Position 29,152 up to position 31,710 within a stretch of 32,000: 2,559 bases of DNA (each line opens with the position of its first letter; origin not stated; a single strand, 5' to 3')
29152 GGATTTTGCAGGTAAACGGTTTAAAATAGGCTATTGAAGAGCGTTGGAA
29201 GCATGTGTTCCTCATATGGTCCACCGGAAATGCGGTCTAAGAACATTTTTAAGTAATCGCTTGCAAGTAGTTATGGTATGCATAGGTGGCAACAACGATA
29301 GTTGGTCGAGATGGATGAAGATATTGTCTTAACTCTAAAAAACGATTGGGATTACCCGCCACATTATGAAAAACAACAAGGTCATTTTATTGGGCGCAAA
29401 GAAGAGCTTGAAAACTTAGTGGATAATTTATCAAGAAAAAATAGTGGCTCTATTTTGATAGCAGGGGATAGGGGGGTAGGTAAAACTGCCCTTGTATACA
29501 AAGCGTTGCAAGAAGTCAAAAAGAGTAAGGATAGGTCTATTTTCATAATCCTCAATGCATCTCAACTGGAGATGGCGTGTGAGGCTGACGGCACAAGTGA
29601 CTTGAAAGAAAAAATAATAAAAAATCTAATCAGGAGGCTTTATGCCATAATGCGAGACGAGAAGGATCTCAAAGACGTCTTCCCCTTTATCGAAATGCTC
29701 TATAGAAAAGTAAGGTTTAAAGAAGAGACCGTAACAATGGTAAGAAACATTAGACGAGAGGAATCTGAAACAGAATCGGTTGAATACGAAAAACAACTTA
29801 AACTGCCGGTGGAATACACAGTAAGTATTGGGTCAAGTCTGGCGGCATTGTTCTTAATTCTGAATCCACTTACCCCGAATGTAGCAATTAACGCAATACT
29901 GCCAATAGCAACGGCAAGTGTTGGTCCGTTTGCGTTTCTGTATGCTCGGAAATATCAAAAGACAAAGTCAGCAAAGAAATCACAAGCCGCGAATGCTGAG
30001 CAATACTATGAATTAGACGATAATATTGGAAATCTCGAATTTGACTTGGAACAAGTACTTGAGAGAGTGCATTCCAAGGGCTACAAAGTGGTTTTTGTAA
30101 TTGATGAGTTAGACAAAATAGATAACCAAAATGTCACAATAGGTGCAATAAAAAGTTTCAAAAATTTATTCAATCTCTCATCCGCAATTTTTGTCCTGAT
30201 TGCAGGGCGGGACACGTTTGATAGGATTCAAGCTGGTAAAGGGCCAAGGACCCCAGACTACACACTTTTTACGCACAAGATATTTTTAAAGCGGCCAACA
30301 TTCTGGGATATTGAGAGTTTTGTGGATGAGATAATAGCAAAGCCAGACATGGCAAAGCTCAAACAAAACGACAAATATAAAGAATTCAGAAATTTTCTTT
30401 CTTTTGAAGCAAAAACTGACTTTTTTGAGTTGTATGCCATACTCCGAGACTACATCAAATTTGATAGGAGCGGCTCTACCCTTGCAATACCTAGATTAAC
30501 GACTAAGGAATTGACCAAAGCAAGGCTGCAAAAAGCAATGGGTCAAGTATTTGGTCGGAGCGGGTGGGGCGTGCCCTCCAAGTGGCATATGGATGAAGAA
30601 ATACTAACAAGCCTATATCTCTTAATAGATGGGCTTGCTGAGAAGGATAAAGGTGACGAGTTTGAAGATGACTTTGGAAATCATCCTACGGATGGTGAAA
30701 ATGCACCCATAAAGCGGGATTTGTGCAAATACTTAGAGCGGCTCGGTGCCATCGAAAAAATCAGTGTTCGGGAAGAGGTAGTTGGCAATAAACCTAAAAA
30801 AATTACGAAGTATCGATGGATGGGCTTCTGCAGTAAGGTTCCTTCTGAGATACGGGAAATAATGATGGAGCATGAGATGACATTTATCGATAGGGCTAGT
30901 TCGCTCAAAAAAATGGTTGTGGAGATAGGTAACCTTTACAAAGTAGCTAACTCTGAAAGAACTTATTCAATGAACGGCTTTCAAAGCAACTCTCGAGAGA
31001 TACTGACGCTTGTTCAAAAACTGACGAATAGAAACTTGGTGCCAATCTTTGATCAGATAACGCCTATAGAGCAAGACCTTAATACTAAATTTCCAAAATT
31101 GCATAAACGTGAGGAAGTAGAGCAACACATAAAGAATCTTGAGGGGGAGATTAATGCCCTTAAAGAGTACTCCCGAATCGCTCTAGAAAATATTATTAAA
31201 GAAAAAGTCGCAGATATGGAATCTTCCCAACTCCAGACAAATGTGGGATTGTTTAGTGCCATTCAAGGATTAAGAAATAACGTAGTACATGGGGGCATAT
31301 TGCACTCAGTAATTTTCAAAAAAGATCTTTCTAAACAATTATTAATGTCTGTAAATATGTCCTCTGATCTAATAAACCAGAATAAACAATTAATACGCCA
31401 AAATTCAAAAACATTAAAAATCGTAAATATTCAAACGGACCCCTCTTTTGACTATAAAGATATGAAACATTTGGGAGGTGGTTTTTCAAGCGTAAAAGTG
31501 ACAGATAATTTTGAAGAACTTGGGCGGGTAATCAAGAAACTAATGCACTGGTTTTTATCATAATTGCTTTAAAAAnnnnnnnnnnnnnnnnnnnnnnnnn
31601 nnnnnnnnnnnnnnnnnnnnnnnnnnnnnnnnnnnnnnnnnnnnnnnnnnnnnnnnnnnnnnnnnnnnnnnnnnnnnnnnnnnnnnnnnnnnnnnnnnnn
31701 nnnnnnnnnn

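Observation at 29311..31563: Candidate novel defence effector: KAP-like membrane-inserted P-loop NTPase fused to a HEPN-type RNxxxH module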

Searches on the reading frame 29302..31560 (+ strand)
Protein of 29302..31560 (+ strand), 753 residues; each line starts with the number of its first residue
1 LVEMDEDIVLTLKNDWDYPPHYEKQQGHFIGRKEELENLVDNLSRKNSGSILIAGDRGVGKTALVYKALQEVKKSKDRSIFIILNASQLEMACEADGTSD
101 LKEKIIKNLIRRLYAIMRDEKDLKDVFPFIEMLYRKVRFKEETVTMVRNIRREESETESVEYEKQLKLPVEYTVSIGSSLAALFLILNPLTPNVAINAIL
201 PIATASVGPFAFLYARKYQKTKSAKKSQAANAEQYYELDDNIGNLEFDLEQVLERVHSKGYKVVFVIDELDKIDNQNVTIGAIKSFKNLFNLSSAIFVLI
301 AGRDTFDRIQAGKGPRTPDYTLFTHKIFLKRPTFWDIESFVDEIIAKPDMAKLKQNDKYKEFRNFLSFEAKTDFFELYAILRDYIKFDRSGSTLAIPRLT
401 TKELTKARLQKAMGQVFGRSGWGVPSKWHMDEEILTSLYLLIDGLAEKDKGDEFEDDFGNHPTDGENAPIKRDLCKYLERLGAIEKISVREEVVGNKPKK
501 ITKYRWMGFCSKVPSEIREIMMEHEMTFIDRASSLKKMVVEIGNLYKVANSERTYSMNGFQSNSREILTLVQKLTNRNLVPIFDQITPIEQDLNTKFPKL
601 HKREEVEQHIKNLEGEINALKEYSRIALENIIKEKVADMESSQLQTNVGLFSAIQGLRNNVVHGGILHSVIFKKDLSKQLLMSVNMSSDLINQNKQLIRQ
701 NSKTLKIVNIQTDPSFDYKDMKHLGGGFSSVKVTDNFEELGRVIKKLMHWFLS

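Call 4: search_protein_families(library=pfam, proteins=[window:29302-31560:+], max_evalue=10)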
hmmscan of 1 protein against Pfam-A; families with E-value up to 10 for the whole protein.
window:29302-31560:+ (753 aa): 29 families (the best 25 are shown)
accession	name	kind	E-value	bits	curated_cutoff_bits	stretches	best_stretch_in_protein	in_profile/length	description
PF13191.12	AAA_16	-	1.1e-10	42.7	32.6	1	29-278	2-149/167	AAA ATPase domain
PF07693.20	KAP_NTPase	-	1.5e-10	41.3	20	1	36-310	8-199/293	KAP family P-loop domain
PF01637.24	ATPase_2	-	1.1e-09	38.9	33.2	2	29-140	1-108/225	ATPase domain predominantly from Archaea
PF13401.12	AAA_22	-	2.5e-07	31.5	27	2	46-122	3-67/130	AAA domain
PF00004.35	AAA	-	1.9e-05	25.6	21.2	2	51-100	1-45/131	ATPase family associated with various cellular activities (AAA)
PF24883.2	NPHP3_N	-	5.4e-05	23.9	24.8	2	45-88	19-62/164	Nephrocystin 3, N-terminal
PF13173.12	AAA_14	-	0.0001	22.7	27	1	50-135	4-86/129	AAA domain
PF00437.27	T2SSE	-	0.00013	21.2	24.9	1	30-122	124-213/370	Type II/IV secretion system protein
PF05621.17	TniB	-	0.0006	19.8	22.4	1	34-112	21-97/189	Bacterial TniB protein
PF07724.20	AAA_2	-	0.00071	20.1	27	1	47-111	2-53/166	AAA domain (Cdc48 subfamily)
PF20703.3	nSTAND1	-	0.00091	19.4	27.1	1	23-66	10-51/379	Novel STAND NTPase 1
PF05729.18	NACHT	-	0.0024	18.2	26.7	1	51-95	3-51/167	NACHT domain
PF12775.13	AAA_7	-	0.0034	17.4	25.8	1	45-87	30-72/181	P-loop containing dynein motor region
PF00931.28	NB-ARC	-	0.0039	16.9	23.5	1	33-112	2-77/248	NB-ARC domain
PF25199.1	nSTAND_NTPase5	-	0.011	16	34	1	34-90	23-83/145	Novel STAND NTPase 5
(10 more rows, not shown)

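Call 5: search_protein_families(library=padloc, proteins=[window:29302-31560:+], max_evalue=10)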
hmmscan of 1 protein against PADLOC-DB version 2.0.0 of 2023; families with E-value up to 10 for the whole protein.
window:29302-31560:+ (753 aa): 6 families
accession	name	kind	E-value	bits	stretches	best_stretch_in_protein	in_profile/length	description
PDLC04984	PDC-S27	-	8.4e-08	29.5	2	28-71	3-46/474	-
PDLC04985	PDC-S27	-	0.00018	18.6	1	28-87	5-62/484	-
PDLC04140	mad8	-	0.0028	15.2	1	34-144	15-101/314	mads_8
PDLC04791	PDC-S01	-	0.0066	13.2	2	33-75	4-46/395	-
PDLC01687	Csx1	-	0.011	13.7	1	589-680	54-141/152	Csx1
PDLC01575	Csm2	-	0.031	12.6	1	102-133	14-45/98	CAS-III-A; effector_SS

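Call 6: search_protein_families(library=ncbifam, proteins=[window:29302-31560:+], max_evalue=10)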
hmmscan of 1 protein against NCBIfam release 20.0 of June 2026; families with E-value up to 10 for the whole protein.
window:29302-31560:+ (753 aa): 22 families
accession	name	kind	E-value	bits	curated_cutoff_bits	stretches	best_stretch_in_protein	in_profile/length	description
NF053860.1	DS41_1_antiphage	equivalog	2.7e-06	26.7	370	1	46-288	37-240/448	anti-phage protein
TIGR02928.1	TIGR02928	subfamily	4.8e-06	25.7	181.3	2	28-79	16-71/366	orc1/cdc6 family replication initiation protein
TIGR02639.1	ClpA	equivalog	9e-05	20.9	993.15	1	29-98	187-256/734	ATP-dependent Clp protease ATP-binding subunit ClpA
TIGR02533.1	type_II_gspE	equivalog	0.00011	21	630.25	1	29-123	224-315/486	type II secretion system ATPase GspE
NF041000.1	ATPase_ComGA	equivalog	0.00019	20.5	300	1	32-82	112-162/267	competence type IV pilus ATPase ComGA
TIGR03345.1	VI_ClpV1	equivalog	0.00097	17.5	884.95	1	29-66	189-226/852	type VI secretion system ATPase TssH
NF040586.1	FxSxx_TPR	equivalog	0.0025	16.4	300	1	25-65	4-42/830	FxSxx-COOH system tetratricopeptide repeat protein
NF006799.0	PRK09302.1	equivalog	0.0026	16.4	408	1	46-110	271-336/515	circadian clock protein KaiC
NF010248.0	PRK13695.1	equivalog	0.0045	16.7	156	1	50-78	5-33/180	NTPase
TIGR04291.1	arsen_driv_ArsA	equivalog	0.01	14.6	650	1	33-67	305-339/565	arsenical pump-driving ATPase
TIGR03420.1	DnaA_homol_Hda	equivalog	0.015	14.8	194.8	1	33-88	22-78/226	DnaA regulatory inactivator Hda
TIGR03015.1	pepcterm_ATPase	hypoth_equivalog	0.015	14.7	324.5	1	45-76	40-71/269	XrtA/PEP-CTERM system-associated ATPase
NF009067.0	PRK12402.1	equivalog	0.016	14.2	317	1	24-89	12-77/340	replication factor C small subunit 2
TIGR02782.1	TrbB_P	equivalog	0.019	14.2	304.55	1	44-101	135-188/303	P-type conjugative transfer ATPase TrbB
TIGR03346.1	chaperone_ClpB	equivalog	0.029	12.7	1232.1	1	29-65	175-211/853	ATP-dependent chaperone ClpB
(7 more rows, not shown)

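Call 9: find_homologous_proteins(query=window:29311-31560:+)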
Query window:29311-31560:+ (750 aa): 70 proteins with E <= 0.001 among 8000 candidates.
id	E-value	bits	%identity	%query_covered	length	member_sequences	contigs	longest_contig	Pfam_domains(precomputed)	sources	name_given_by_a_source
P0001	0.0e+0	1669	100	100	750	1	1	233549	PF07693.21,PF00004.36,PF13401.13,PF01637.25,PF13191.13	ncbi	ncbi:MAG: ATP-binding protein [Candidatus Diapherotrites archaeon]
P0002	3.0e-209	715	47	100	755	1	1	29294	PF07693.21,PF00004.36,PF13401.13,PF01637.25,PF13191.13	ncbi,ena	-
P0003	1.2e-201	690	47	100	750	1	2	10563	PF07693.21,PF24883.3,PF01637.25,PF13191.13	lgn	-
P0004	9.2e-190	651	45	99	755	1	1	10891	PF07693.21,PF00437.27,PF00004.36,PF13401.13,PF01637.25,PF13191.13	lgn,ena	-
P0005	1.6e-186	640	43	100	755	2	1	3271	PF07693.21,PF13401.13,PF13191.13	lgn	-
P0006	4.3e-148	513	37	99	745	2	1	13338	PF07693.21,PF01637.25,PF13191.13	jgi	-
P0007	2.9e-145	504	36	100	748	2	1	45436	PF07693.21,PF01637.25,PF13191.13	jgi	-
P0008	1.8e-142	494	35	100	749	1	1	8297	PF07693.21,PF01637.25,PF13191.13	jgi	jgi:hypothetical protein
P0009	3.8e-142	493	39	100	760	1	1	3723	PF13401.13,PF13191.13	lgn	-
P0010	1.5e-140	488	35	99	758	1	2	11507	PF07693.21,PF13401.13,PF01637.25,PF13191.13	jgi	jgi:Cdc6-like AAA superfamily ATPase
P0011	5.4e-131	457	34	96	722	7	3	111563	PF13173.13,PF13191.13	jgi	jgi:Cdc6-like AAA superfamily ATPase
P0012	2.0e-125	438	38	99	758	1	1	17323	PF13173.13,PF07693.21,PF00004.36,PF13191.13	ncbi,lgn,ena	-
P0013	4.7e-125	437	35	93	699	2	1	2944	PF13173.13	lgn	-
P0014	5.7e-122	427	35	100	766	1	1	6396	PF07693.21,PF13401.13,PF01637.25,PF13191.13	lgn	-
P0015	1.6e-110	389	33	99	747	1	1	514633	PF07693.21,PF13191.13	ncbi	ncbi:MAG: P-loop NTPase fold protein [Thermoleophilia bacterium]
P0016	1.0e-94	337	33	94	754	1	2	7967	PF07693.21,PF13401.13,PF13191.13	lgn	-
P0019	6.0e-85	304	33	93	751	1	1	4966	PF07693.21,PF13401.13,PF01637.25,PF13191.13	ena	-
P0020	8.9e-84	300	33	93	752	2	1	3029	PF07693.21,PF13401.13,PF01637.25,PF13191.13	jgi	-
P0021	4.0e-83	298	32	93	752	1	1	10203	PF13173.13,PF07693.21,PF13401.13,PF01637.25,PF13191.13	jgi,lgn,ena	-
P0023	5.8e-81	291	32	94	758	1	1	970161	PF07693.21,PF13401.13,PF13191.13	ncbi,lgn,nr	ncbi:MAG: P-loop NTPase fold protein [Elusimicrobia bacterium]|nr:P-loop NTPase fold protein [Elusim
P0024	6.8e-80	288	32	93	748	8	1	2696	PF07693.21,PF13401.13,PF01637.25,PF13191.13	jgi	-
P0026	4.4e-78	282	31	99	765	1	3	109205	PF07693.21,PF13401.13,PF13191.13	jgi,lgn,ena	-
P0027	3.9e-77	279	32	94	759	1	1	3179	PF07693.21,PF13401.13,PF01637.25,PF13191.13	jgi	-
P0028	1.1e-76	277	34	93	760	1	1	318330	PF07693.21,PF13401.13,PF13191.13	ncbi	-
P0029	3.4e-76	275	30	96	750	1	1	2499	PF07693.21,PF13401.13,PF01637.25,PF13191.13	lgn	-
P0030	3.9e-76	275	32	93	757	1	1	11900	PF07693.21,PF13401.13,PF01637.25,PF13191.13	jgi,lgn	jgi:hypothetical protein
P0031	9.6e-75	271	30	94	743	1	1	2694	PF07693.21,PF13401.13,PF01637.25,PF13191.13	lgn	-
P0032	1.1e-74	270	30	93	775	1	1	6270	PF07693.21,PF13401.13,PF01637.25,PF13191.13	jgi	-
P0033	8.2e-73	264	30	94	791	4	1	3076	PF07693.21,PF00437.27,PF13401.13,PF01637.25,PF13191.13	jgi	-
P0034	2.8e-72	262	30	90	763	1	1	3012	PF07693.21,PF13401.13,PF01637.25,PF13191.13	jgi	-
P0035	2.8e-72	262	32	71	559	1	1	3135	PF07693.21,PF24883.3,PF13401.13,PF13191.13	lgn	-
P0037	7.9e-69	251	30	91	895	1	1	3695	PF07693.21,PF24883.3,PF13401.13,PF13191.13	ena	-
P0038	8.8e-69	251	31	93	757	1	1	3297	PF07693.21,PF13401.13,PF01637.25,PF13191.13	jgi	jgi:hypothetical protein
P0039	1.2e-68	251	31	71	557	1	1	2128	PF07693.21,PF13191.13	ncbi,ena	-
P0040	5.2e-68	248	30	93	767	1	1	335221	PF07693.21,PF13401.13,PF13191.13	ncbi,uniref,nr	ncbi:ATP-binding protein [Thermotoga sp. SG1]|uniref:ATP-binding protein n=1 Tax=Thermotoga sp. SG1 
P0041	1.2e-66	244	30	93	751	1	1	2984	PF07693.21,PF13401.13,PF01637.25,PF13191.13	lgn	-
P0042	4.3e-65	239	33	70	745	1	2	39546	PF07693.21,PF13401.13,PF13191.13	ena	-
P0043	1.1e-64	237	29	97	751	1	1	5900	PF07693.21,PF13401.13,PF01637.25,PF13191.13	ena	-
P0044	1.4e-64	237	33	72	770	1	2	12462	PF07693.21,PF13401.13,PF13191.13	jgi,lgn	jgi:hypothetical protein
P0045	6.7e-64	235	31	94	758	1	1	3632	PF07693.21,PF13401.13,PF01637.25,PF13191.13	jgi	-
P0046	9.1e-64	234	33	72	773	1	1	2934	PF07693.21,PF13191.13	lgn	-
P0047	3.8e-63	232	35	59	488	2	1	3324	PF07693.21,PF00437.27,PF24883.3,PF00004.36,PF13401.13,PF01637.25,PF13191.13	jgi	-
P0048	4.3e-63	232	31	93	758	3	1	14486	PF07693.21,PF13401.13,PF13191.13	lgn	-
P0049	3.0e-62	229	32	80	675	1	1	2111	PF07693.21,PF13191.13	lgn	-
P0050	1.0e-60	224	29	93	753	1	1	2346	PF07693.21,PF13401.13,PF13191.13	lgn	-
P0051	1.1e-60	224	29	95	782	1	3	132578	PF07693.21,PF13401.13,PF13191.13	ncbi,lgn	-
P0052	8.4e-60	221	30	83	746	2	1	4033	PF07693.21,PF13401.13,PF01637.25,PF13191.13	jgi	-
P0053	1.0e-59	221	34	60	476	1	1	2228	PF07693.21,PF24883.3,PF13401.13,PF01637.25,PF13191.13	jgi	jgi:Cdc6-like AAA superfamily ATPase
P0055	2.5e-57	213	30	84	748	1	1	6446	PF07693.21,PF13401.13,PF01637.25,PF13191.13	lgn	-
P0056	1.2e-56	211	29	92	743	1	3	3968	PF07693.21,PF00437.27,PF01637.25,PF13191.13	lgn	-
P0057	1.1e-55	208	34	55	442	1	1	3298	PF07693.21,PF13401.13,PF13191.13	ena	-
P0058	5.8e-51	192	28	91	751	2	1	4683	PF07693.21,PF13401.13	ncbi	-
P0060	6.1e-46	175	27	84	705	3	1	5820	PF07693.21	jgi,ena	-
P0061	1.2e-44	171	35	55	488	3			PF07693.21,PF13401.13,PF13191.13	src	-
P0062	1.2e-43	168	27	93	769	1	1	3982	PF07693.21,PF13191.13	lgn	-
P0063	8.3e-41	158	28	67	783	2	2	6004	PF07693.21,PF13401.13,PF01637.25,PF13191.13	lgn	-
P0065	1.3e-31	128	30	51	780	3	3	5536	PF07693.21,PF13401.13,PF01637.25,PF13191.13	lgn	-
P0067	3.0e-22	97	29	51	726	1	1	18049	PF07693.21,PF13191.13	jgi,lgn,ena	-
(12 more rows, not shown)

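Call 13: find_encoding_contigs(protein=P0001, flank=10000, max_places=3)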
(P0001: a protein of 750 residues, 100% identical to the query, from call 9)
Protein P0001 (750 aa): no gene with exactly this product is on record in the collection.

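Call 14: find_encoding_contigs(protein=P0002, flank=8000, max_places=2)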
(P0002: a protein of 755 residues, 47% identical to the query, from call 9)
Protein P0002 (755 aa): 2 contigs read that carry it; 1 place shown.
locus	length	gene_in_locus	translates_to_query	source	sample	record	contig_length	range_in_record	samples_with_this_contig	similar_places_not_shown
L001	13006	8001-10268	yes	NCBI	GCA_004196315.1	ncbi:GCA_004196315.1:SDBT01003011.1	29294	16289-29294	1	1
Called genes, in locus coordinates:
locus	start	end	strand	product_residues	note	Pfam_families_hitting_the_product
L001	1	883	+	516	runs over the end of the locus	PF01541:GIY-YIG, PF27096:UvrC_M, PF02151:UVR (weak), PF22920:UvrC_RNaseH, PF08459:UvrC_RNaseH_dom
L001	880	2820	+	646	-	PF00270:DEAD (faint), PF04851:ResIII, PF17757:UvrB_inter, PF27431:UvrB_3rd, PF00271:Helicase_C, PF12344:UvrB, PF02151:UVR (weak)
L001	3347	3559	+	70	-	-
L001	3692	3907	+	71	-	-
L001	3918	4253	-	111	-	PF07381:EarA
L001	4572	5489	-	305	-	-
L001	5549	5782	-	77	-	-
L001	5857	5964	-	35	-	-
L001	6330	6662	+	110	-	PF13031:DUF3892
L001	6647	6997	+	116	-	-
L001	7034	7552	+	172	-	-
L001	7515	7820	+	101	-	-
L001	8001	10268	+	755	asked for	PF01637:ATPase_2 (faint), PF07693:KAP_NTPase, PF13191:AAA_16, PF13401:AAA_22 (faint), PF00004:AAA (faint)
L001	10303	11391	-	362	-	PF00665:rve (weak), PF13610:DDE_Tnp_IS240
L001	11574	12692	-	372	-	-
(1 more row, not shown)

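Call 15: find_encoding_contigs(protein=P0007, flank=8000, max_places=2)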
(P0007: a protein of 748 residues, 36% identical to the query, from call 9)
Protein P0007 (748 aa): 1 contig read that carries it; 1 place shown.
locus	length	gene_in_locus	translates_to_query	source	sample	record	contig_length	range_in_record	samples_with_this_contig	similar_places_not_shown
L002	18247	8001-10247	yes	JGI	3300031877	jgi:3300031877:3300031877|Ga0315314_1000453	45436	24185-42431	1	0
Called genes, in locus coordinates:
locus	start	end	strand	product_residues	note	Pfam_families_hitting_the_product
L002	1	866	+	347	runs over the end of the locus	PF00589:Phage_integrase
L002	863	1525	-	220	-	-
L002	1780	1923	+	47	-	-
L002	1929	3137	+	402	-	PF01555:N6_N4_Mtase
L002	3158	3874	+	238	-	-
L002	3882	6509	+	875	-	PF09250:Prim-Pol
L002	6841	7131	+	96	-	PF12802:MarR_2 (weak)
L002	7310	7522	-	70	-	-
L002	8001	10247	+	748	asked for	PF01637:ATPase_2 (faint), PF07693:KAP_NTPase (weak), PF13191:AAA_16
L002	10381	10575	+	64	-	-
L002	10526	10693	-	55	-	-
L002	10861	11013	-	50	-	-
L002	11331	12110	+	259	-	-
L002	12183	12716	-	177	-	-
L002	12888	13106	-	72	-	-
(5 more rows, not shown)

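Call 16: find_encoding_contigs(protein=P0040, flank=8000, max_places=2)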
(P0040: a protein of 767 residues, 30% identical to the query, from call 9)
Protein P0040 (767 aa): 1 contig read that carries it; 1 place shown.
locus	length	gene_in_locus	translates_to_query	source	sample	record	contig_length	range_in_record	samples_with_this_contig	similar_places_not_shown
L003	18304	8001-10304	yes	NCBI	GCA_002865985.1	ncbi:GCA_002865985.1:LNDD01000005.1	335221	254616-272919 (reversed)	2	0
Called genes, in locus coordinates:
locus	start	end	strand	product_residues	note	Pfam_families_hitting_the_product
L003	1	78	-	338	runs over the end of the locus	PF01012:ETF, PF00766:ETF_alpha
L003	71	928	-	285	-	PF01012:ETF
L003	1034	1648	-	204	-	PF02517:Rce1-like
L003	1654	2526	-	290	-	PF01040:UbiA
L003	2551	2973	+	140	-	PF02082:Rrf2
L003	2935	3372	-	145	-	PF02915:Rubrerythrin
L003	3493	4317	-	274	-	PF01670:Glyco_hydro_12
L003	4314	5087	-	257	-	PF01670:Glyco_hydro_12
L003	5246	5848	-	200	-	-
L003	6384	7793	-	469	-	PF00239:Resolvase, PF07508:Recombinase, PF13408:Zn_ribbon_recom (weak)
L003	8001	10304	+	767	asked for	PF07693:KAP_NTPase (weak), PF13191:AAA_16 (weak), PF13401:AAA_22 (faint)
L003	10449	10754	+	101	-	-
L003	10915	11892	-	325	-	-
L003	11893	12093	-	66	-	-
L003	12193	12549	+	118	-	-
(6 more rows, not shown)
